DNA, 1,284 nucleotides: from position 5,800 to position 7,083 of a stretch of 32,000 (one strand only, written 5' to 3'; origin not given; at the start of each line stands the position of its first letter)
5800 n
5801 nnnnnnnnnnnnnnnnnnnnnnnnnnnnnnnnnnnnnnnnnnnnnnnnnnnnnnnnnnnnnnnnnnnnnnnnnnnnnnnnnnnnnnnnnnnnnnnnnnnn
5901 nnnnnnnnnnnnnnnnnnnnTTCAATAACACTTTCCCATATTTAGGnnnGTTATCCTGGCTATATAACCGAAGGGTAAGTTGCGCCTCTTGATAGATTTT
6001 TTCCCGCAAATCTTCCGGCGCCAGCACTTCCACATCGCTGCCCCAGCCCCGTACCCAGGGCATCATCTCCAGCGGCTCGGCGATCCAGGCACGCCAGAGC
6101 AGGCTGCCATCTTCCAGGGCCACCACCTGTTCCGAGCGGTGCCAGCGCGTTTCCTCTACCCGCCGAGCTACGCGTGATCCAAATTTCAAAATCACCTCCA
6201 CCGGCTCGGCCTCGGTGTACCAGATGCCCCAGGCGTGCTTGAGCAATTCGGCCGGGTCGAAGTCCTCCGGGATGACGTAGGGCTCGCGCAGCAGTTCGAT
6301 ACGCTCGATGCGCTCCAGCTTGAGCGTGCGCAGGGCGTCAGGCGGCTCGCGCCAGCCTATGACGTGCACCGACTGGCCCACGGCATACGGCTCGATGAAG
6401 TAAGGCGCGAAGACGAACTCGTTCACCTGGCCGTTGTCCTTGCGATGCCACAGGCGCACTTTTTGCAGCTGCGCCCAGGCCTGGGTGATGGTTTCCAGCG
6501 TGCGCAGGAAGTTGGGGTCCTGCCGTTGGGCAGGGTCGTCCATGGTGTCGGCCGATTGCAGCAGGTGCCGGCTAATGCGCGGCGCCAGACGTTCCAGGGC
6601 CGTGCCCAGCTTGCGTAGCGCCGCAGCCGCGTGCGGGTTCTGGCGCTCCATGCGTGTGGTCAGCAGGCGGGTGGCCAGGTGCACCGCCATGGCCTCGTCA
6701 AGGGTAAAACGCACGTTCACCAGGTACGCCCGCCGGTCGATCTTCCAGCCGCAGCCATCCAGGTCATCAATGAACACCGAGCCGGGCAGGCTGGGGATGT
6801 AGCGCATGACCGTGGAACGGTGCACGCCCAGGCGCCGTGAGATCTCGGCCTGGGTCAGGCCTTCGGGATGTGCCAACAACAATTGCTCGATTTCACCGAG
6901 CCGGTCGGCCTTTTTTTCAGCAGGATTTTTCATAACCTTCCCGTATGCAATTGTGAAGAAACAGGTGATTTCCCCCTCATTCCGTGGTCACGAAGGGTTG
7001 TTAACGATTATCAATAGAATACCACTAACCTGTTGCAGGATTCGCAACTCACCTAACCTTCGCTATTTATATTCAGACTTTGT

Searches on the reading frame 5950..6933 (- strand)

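Call 90: search_protein_families(library=pfam, proteins=[window:5950-6933:-], max_evalue=0.0001)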
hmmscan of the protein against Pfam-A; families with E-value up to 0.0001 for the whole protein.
window:5950-6933:- (328 aa): 5 families
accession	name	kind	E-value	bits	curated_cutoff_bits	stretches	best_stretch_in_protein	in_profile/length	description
PF25583.1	WCX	-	8.9e-15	55.2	23.9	1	243-318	1-73/76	WCX domain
PF13280.12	WYL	-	2.6e-08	34.2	21.8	1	145-213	2-69/70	WYL domain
PF09339.16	HTH_IclR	-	6e-06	26.4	22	1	17-48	10-41/52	IclR helix-turn-helix domain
PF13384.12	HTH_23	-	8.9e-06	25.8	24.6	1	18-46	10-38/50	Homeodomain-like domain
PF08279.18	HTH_11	-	2.4e-05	24.6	25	1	15-49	5-39/55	HTH domain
